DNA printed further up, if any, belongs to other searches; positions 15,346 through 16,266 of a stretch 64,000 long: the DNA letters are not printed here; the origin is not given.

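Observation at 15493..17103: Operon-leading HMGL-like aldolase fused to an unknown Rossmann-like domain inside a nucleotide-sugar cluster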

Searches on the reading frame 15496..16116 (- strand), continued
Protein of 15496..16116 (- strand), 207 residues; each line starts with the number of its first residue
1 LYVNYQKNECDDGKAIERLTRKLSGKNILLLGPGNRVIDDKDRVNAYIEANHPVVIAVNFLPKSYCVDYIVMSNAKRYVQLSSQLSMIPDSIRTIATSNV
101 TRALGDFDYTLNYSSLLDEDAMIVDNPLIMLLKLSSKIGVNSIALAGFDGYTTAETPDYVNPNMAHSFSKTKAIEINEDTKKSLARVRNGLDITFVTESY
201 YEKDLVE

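Call 60: search_protein_families(library=ncbifam, proteins=[L012:3451-4866:-, L014:6499-7620:+, L016:3336-4358:+, L018:1995-2660:+, L017:72-773:+, L014:5030-5701:+, L014:5714-6436:+], max_evalue=0.00001)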
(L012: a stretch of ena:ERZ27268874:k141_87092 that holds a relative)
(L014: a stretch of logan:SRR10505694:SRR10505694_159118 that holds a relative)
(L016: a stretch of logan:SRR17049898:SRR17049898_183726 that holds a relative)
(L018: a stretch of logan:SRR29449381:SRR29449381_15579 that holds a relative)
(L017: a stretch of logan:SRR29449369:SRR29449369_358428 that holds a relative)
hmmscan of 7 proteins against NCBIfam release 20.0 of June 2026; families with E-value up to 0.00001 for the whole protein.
L012:3451-4866:- (471 aa): 0 families

L014:6499-7620:+ (373 aa): 0 families

L016:3336-4358:+ (340 aa): 18 families
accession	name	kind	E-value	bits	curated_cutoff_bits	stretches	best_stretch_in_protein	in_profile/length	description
NF041633.1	trifunc_aldol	exception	9.9e-175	582.3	700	1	3-340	243-580/580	KHG/KDPG aldolase/sugar kinase fusion protein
NF041332.1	KDG_KDGal_kin_Halo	equivalog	2.5e-73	247.3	440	1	1-340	1-320/320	bifunctional 2-dehydro-3-deoxygluconokinase/2-dehydro-3-deoxygalactonokinase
NF040938.1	KDG_KDGal_kin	equivalog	4.4e-38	131.1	400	1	4-330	1-303/305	bifunctional 2-dehydro-3-deoxygluconokinase/2-dehydro-3-deoxygalactonokinase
TIGR04382.1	myo_inos_iolC_N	equivalog_domain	1e-26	94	300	1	4-311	4-289/309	5-dehydro-2-deoxygluconokinase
NF053626.1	RibKinHalex1628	equivalog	1.4e-15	57.6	330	1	29-330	34-291/293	ATP-dependent ribose-1-phosphate kinase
NF049991.1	TagKinase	equivalog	7.3e-15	54.6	420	1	3-212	9-218/321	tagatose kinase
NF052444.1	DhDoxglucKinKdgK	equivalog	2.1e-14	53.6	400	1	6-304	5-282/303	2-dehydro-3-deoxygluconokinase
NF008353.0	PRK11142.1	equivalog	2.9e-14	53.3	341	1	26-319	32-291/307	ribokinase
TIGR02152.1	D_ribokin_bact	equivalog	7.8e-14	51.7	299.65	1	181-311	168-280/298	ribokinase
NF006957.1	PRK09434.1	equivalog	1.2e-11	44.7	450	1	3-301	3-270/302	fructokinase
NF047869.1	myo_kin_aldol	exception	1.3e-10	40.3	600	1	27-175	33-179/586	bifunctional 5-dehydro-2-deoxygluconokinase/5-dehydro-2-deoxyphosphogluconate aldolase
NF041134.1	R1P_kin_Thcocales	equivalog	2.3e-10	40.4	500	0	29-88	33-92/291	ADP-dependent ribose-1-phosphate kinase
TIGR03168.1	1-PFK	subfamily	8.7e-10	38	216.4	1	28-325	30-294/305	hexose kinase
NF007321.0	PRK09813.1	equivalog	1.1e-09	38.1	247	0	255-309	198-252/261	fructoselysine 6-kinase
TIGR03828.1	pfkB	equivalog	1.3e-09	37.6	292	1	32-316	34-286/305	1-phosphofructokinase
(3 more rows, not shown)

L018:1995-2660:+ (221 aa): 16 families
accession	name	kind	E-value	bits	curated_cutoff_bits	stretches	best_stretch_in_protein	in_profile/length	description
NF009695.0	PRK13222.1-2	equivalog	3.1e-30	105.4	225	1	4-204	3-208/226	phosphoglycolate phosphatase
NF009804.0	PRK13288.1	equivalog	4e-26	91.8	218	1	8-215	4-207/215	pyrophosphatase PpaX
TIGR01449.2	PGP_bact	equivalog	4.1e-21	75.5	180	1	10-198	1-195/213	phosphoglycolate phosphatase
NF009697.0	PRK13222.1-4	equivalog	4.5e-19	68.7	327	1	2-194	2-200/232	phosphoglycolate phosphatase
NF009698.0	PRK13223.1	equivalog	3.9e-18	65.6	466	1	5-192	11-205/272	phosphoglycolate phosphatase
NF009694.0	PRK13222.1-1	equivalog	6.6e-14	51.8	415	1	76-199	98-222/252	phosphoglycolate phosphatase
TIGR02253.1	CTE7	subfamily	3.5e-11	43.3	169.75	1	8-197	3-204/221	TIGR02253 family HAD-type hydrolase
NF009700.0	PRK13226.1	equivalog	6.8e-11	42.3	342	1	5-198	10-205/229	phosphoglycolate phosphatase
TIGR01454.1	AHBA_synth_RP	hypoth_equivalog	7.8e-10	38.7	246.65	1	88-191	74-178/205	AHBA synthesis associated protein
NF009696.0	PRK13222.1-3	equivalog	1e-09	38.4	359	1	7-193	3-192/223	N-acetylmuramic acid 6-phosphate phosphatase MupP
NF005213.0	PRK06698.1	equivalog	6.1e-09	35.2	768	1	4-194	238-433/459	bifunctional 5'-methylthioadenosine/S-adenosylhomocysteine nucleosidase/phosphatase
TIGR02009.1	PGMB-YQAB-SF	subfamily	1.2e-08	35.3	153.35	1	8-186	2-185/186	beta-phosphoglucomutase family hydrolase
TIGR02254.1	YjjG_YfnB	equivalog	1.3e-08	34.6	159.9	1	55-187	68-196/223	YjjG family noncanonical pyrimidine nucleotidase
TIGR01990.1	bPGM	equivalog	2.6e-07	30.8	189.4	1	8-187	2-186/187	beta-phosphoglucomutase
NF008000.0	PRK10725.1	equivalog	3.2e-07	30.6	215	1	5-187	3-185/188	fructose-1-phosphate/6-phosphogluconate phosphatase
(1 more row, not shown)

L017:72-773:+ (233 aa): 5 families
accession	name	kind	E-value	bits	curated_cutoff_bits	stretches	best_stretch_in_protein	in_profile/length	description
TIGR03584.1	PseF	equivalog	1.6e-27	96.6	205.7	1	7-217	1-218/222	pseudaminic acid cytidylyltransferase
NF009905.0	PRK13368.1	subfamily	5.3e-15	55.4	255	1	5-142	2-135/243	3-deoxy-manno-octulosonate cytidylyltransferase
NF003952.0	PRK05450.1-5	subfamily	1.7e-13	50.3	193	1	5-135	2-130/250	3-deoxy-manno-octulosonate cytidylyltransferase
NF003950.0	PRK05450.1-3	subfamily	5.2e-09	35.8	234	1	5-137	2-133/248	3-deoxy-manno-octulosonate cytidylyltransferase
NF003948.0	PRK05450.1-1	equivalog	4.1e-07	29.5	281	1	1-143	1-142/248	3-deoxy-manno-octulosonate cytidylyltransferase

L014:5030-5701:+ (223 aa): 9 families
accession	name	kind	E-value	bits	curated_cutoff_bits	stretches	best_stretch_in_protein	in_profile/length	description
NF004850.0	PRK06201.1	subfamily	7.3e-22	78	231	1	3-209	17-205/222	hypothetical protein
NF006093.0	PRK08245.1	subfamily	9.1e-21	74.3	208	1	70-214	78-218/240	hypothetical protein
NF006731.0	PRK09262.1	equivalog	1.1e-15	57.8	179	1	28-210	37-207/229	4-carboxy-4-hydroxy-2-oxoadipate aldolase/oxaloacetate decarboxylase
TIGR02798.1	ligK_PcmE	equivalog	1.8e-14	53.9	304.5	1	77-210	73-201/222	4-carboxy-4-hydroxy-2-oxoadipate aldolase/oxaloacetate decarboxylase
NF009399.0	PRK12764.1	equivalog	1.8e-14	53.6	444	1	72-211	339-474/501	fumarylacetoacetate hydrolase family protein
NF005442.0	PRK07028.1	equivalog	6.1e-14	51.4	593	1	72-212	282-416/430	bifunctional hexulose-6-phosphate synthase/ribonuclease regulator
NF006875.0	PRK09372.1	equivalog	8.7e-09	35.3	136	1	72-186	50-159/161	ribonuclease E activity regulator RraA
TIGR01935.1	NOT-MenG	subfamily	4.1e-07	29.9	123.8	1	72-180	46-149/150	RraA family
NF009134.0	PRK12487.1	equivalog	3.1e-06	27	196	1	66-185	44-158/161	putative 4-hydroxy-4-methyl-2-oxoglutarate aldolase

L014:5714-6436:+ (240 aa): 5 families
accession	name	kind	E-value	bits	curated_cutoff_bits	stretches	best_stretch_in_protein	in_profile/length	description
TIGR03584.1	PseF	equivalog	4.5e-33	114.8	205.7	1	23-235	1-221/222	pseudaminic acid cytidylyltransferase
NF003950.0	PRK05450.1-3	subfamily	4.9e-14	52.3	234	1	21-197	2-188/248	3-deoxy-manno-octulosonate cytidylyltransferase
NF003952.0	PRK05450.1-5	subfamily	1e-10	41.2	193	1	22-149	3-129/250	3-deoxy-manno-octulosonate cytidylyltransferase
NF009905.0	PRK13368.1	subfamily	8.2e-09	35.2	255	1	21-152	2-127/243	3-deoxy-manno-octulosonate cytidylyltransferase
NF003948.0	PRK05450.1-1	equivalog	1.6e-07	30.8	281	1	22-145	6-126/248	3-deoxy-manno-octulosonate cytidylyltransferase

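Call 64: find_homologous_proteins(query=P0194)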
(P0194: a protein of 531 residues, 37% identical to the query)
Query P0194 (531 aa): 5515 proteins with E <= 0.001 among 8000 candidates; the best 120 are listed.
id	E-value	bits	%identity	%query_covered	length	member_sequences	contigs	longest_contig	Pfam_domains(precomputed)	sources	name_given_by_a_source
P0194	0.0e+0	1175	100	100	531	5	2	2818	PF00682.26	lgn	-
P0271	0.0e+0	1043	88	100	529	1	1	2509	PF00682.26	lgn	-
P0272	0.0e+0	1036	87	100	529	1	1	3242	PF00682.26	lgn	-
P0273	0.0e+0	1023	87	100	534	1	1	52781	PF00682.26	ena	-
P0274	9.1e-275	930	79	100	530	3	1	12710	PF00682.26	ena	-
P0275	3.2e-196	671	60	99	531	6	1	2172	PF00682.26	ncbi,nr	ncbi:MAG: aldolase catalytic domain-containing protein [Mucispirillum sp.]|nr:aldolase catalytic dom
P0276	6.5e-181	621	56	99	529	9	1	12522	PF00682.26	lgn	-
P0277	9.1e-178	610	56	95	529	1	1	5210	PF00682.26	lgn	-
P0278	2.9e-175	602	55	100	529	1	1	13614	PF00682.26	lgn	-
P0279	1.6e-159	550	50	100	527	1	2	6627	PF00682.26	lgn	-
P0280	1.1e-156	541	49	99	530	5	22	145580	PF00682.26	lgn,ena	-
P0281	3.7e-150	519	47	99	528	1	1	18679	PF00682.26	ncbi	-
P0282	1.1e-147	511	46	99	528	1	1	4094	PF00682.26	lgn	-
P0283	2.1e-147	510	47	99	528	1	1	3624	PF00682.26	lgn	-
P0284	1.5e-146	507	45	99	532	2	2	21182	PF00682.26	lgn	-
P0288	6.3e-145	502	48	98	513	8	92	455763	PF00682.26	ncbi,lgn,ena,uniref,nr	ncbi:hypothetical protein B9T66_02100 [Helicobacter sp. TUL]|uniref:aldolase catalytic domain-contai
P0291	6.5e-144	498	46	99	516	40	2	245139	PF00682.26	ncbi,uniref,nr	ncbi:beta/alpha barrel domain-containing protein [Campylobacter coli]|uniref:hypothetical protein n=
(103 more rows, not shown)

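Call 66: find_encoding_contigs(protein=P0291, flank=10000, max_places=3)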
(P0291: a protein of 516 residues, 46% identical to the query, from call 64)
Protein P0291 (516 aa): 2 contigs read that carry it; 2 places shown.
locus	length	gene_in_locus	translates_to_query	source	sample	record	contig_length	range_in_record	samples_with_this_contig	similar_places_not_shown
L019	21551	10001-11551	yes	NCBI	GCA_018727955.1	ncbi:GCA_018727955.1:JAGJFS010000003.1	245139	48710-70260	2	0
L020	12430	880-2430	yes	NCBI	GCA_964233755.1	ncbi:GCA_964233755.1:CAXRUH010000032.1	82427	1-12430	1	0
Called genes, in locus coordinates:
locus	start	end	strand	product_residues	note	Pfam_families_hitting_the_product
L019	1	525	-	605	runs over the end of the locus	PF28160:DUF8374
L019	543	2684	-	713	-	PF00535:Glycos_transf_2, PF10111:Glyco_tranf_2_2, PF13641:Glyco_tranf_2_3, PF28160:DUF8374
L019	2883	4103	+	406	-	PF01501:Glyco_transf_8, PF18404:Glyco_transf_24 (weak), PF28160:DUF8374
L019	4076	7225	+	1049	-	PF14393:DUF4422, PF00535:Glycos_transf_2, PF10111:Glyco_tranf_2_2, PF13641:Glyco_tranf_2_3, PF01501:Glyco_transf_8, PF28160:DUF8374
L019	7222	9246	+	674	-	PF28160:DUF8374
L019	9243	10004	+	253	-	PF02348:CTP_transf_3, PF12804:NTP_transf_3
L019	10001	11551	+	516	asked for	PF00682:HMGL-like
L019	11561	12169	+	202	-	PF00702:Hydrolase, PF13419:HAD_2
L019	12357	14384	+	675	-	PF05159:Capsule_synth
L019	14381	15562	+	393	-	PF05159:Capsule_synth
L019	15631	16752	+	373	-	-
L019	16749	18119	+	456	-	PF00067:p450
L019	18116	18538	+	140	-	-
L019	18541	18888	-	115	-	PF01648:ACPS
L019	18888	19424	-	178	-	PF03748:FliL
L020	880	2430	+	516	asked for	PF00682:HMGL-like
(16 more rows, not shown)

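Call 67: find_encoding_contigs(protein=P0288, flank=10000, max_places=3)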
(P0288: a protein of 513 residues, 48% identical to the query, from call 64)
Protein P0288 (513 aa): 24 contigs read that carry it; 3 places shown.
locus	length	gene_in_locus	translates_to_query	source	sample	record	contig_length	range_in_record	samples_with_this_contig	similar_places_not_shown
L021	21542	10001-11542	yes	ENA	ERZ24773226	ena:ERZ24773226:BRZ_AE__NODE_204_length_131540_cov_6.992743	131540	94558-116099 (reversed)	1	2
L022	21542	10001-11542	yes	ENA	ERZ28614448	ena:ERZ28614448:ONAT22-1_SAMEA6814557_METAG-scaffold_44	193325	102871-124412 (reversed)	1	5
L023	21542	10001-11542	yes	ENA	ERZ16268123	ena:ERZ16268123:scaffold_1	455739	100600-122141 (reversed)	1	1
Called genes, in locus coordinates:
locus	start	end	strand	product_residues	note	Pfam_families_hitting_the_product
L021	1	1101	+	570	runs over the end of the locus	PF02776:TPP_enzyme_N, PF00205:TPP_enzyme_M, PF02775:TPP_enzyme_C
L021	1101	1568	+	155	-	PF01842:ACT (weak), PF22629:ACT_AHAS_ss, PF13710:ACT_5, PF10369:ALS_ss_C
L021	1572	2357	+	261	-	PF03740:PdxJ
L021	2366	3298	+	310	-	PF04166:PdxA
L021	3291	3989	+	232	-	-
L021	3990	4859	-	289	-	PF22674:C2185-like_N (weak), PF05711:TylF, PF13578:Methyltransf_24 (weak)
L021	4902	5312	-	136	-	PF13489:Methyltransf_23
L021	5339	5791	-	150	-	-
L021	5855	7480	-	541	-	PF00682:HMGL-like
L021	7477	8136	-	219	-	PF02348:CTP_transf_3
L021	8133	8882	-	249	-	PF02348:CTP_transf_3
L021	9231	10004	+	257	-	PF02348:CTP_transf_3, PF12804:NTP_transf_3 (weak)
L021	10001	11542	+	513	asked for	PF00682:HMGL-like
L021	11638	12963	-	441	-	PF00919:UPF0004, PF04055:Radical_SAM, PF01938:TRAM (weak)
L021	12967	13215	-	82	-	PF18618:HP0268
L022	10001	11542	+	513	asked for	PF00682:HMGL-like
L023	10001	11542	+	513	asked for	PF00682:HMGL-like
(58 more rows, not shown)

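Call 78: fold_search(model_id=the predicted structure, library=pdb)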
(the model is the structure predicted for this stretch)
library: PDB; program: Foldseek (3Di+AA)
matches with E <= 10: 1564; with E <= 0.001: 6
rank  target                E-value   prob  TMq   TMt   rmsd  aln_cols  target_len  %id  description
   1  9hmz_G                2.5e-06  1.00  0.54  0.36   5.3       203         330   16  Structure of Corynebacterium glutamicum SteA, a cell division regulator (released 2025-07-30)
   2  9hmz_A                7.0e-06  1.00  0.52  0.34   5.7       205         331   16  Structure of Corynebacterium glutamicum SteA, a cell division regulator (released 2025-07-30)
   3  8sd5_C                1.2e-05  1.00  0.48  0.48   6.8       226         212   12  Crystal structure of HPPK from Methanocaldococcus jannaschii (released 2024-07-03)
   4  9hmz_D                1.5e-05  1.00  0.51  0.35   5.7       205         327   16  Structure of Corynebacterium glutamicum SteA, a cell division regulator (released 2025-07-30)
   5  9hmy                  8.4e-05  1.00  0.48  0.33  10.6       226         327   12  Structure of Mycobacterium tuberculosis SteA (Rv1697), a cell division regulator (released 2025-07-30)
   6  8sd5_A                3.2e-04  1.00  0.47  0.45   6.3       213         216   11  Crystal structure of HPPK from Methanocaldococcus jannaschii (released 2024-07-03)
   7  1viv_B                7.9e-03  0.63  0.27  0.30  10.8       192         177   11  Crystal structure of a hypothetical protein (released 2003-12-30)
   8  1vim_C                8.9e-03  0.85  0.33  0.34   8.2       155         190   14  Crystal structure of an hypothetical protein (released 2003-12-30)
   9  9kq9_I                9.5e-03  0.63  0.33  0.32   7.3       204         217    7  The structure of the YcfA-GTP from Erwinia amylovora (released 2025-10-01)
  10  1pow_A                1.2e-02  0.77  0.27  0.12   7.9       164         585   10  THE REFINED STRUCTURES OF A STABILIZED MUTANT AND OF WILD-TYPE PYRUVATE OXIDASE FROM LACTOBACILLUS PLANTARUM (released 1994-01-31)
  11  4u7w_A                1.2e-02  0.35  0.28  0.18  11.3       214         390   11  The crystal structure of the terminal R domain from the myxalamid PKS-NRPS biosynthetic pathway (released 2015-08-12)
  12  6l7o_K                1.4e-02  0.28  0.22  0.22  16.0       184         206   14  cryo-EM structure of cyanobacteria Fd-NDH-1L complex (released 2020-02-19)
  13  1qo0_D                1.5e-02  0.44  0.22  0.23  14.3       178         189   11  Amide receptor of the amidase operon of Pseudomonas aeruginosa (AmiC) complexed with the negative regulator AmiR. (released 1999-12-23)
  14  8vzk_A                1.6e-02  0.57  0.28  0.14  16.5       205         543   11  Crystal Structure of 2-Hydroxyacyl-CoA Lyase/Synthase CfhHACS from Chloroflexi bacterium in the Complex with THDP and  (released 2024-10-02)
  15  5nf1_A                1.6e-02  0.41  0.30  0.28  11.4       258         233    9  crystal structure of variants (released 2018-05-16)
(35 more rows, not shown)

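Call 92: search_protein_families(library=pfam, alignment_id=A3, max_evalue=5)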
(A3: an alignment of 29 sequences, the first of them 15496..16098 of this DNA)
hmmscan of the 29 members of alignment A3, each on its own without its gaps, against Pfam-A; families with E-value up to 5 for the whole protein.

A. member 1, window:15496-16098:- (201 aa): 2 families
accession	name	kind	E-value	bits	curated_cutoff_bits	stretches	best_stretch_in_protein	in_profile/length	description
PF11396.14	PepSY_like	-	0.13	13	28.3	1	151-190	37-76/83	Putative beta-lactamase-inhibitor-like, PepSY-like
PF21645.3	FakA-like_M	-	0.2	11.9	24.9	1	58-94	3-42/80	Fatty acid kinase subunit A-like, middle domain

B. families by the number of members that match (of 29 scanned): 25 families
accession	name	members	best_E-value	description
PF01973.23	MptE-like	6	0.0014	6-hydroxymethylpterin diphosphokinase MptE-like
PF07385.18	Lyx_isomer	4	0.013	D-lyxose isomerase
PF03314.20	DUF273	2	0.023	Protein of unknown function, DUF273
PF22674.2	C2185-like_N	2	0.053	C2185-like, N-terminal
PF21017.2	PHA01746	1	0.0022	PHA01746-like protein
PF02126.24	PTE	1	0.0023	Phosphotriesterase family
PF07968.17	Leukocidin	1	0.0058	Leukocidin/Hemolysin toxin family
PF01827.32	FTH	1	0.0085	FTH domain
PF22182.2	DUF6945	1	0.016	Domain of unknown function (DUF6945)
PF18706.7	ISPD_C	1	0.026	D-ribitol-5-phosphate cytidylyltransferase C-terminal domain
PF03537.19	Glyco_hydro_114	1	0.027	Glycoside-hydrolase family GH114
PF16569.11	GramPos_pilinBB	1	0.032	Gram-positive pilin backbone subunit 2, Cna-B-like domain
PF01990.22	ATP-synt_F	1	0.039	ATP synthase (F/14-kDa) subunit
PF06703.16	SPC25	1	0.042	Microsomal signal peptidase 25 kDa subunit (SPC25)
PF17423.7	SwrA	1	0.088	Swarming motility protein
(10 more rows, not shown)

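Call 93: search_solved_structures(query=A3, max_evalue=10, show_alignments=4)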
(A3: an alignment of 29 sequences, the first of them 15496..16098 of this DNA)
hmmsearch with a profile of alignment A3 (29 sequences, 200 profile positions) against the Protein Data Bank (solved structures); distinct sequences matched with E-value up to 10: 3.
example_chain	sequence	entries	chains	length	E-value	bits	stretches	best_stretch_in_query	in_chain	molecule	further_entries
9hmz_A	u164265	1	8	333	0.059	16.1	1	15-54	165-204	SteA-like C-terminal domain-containing protein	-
8sd5_A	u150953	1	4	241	0.12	15.1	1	10-51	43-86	6-hydroxymethyl-7,8-dihydropterin pyrophosphokinase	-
8sbu_A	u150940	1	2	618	0.49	13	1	10-51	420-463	Maltose/maltodextrin-binding periplasmic protein,6-hydroxymethyl-7,8-dihydropterin pyropho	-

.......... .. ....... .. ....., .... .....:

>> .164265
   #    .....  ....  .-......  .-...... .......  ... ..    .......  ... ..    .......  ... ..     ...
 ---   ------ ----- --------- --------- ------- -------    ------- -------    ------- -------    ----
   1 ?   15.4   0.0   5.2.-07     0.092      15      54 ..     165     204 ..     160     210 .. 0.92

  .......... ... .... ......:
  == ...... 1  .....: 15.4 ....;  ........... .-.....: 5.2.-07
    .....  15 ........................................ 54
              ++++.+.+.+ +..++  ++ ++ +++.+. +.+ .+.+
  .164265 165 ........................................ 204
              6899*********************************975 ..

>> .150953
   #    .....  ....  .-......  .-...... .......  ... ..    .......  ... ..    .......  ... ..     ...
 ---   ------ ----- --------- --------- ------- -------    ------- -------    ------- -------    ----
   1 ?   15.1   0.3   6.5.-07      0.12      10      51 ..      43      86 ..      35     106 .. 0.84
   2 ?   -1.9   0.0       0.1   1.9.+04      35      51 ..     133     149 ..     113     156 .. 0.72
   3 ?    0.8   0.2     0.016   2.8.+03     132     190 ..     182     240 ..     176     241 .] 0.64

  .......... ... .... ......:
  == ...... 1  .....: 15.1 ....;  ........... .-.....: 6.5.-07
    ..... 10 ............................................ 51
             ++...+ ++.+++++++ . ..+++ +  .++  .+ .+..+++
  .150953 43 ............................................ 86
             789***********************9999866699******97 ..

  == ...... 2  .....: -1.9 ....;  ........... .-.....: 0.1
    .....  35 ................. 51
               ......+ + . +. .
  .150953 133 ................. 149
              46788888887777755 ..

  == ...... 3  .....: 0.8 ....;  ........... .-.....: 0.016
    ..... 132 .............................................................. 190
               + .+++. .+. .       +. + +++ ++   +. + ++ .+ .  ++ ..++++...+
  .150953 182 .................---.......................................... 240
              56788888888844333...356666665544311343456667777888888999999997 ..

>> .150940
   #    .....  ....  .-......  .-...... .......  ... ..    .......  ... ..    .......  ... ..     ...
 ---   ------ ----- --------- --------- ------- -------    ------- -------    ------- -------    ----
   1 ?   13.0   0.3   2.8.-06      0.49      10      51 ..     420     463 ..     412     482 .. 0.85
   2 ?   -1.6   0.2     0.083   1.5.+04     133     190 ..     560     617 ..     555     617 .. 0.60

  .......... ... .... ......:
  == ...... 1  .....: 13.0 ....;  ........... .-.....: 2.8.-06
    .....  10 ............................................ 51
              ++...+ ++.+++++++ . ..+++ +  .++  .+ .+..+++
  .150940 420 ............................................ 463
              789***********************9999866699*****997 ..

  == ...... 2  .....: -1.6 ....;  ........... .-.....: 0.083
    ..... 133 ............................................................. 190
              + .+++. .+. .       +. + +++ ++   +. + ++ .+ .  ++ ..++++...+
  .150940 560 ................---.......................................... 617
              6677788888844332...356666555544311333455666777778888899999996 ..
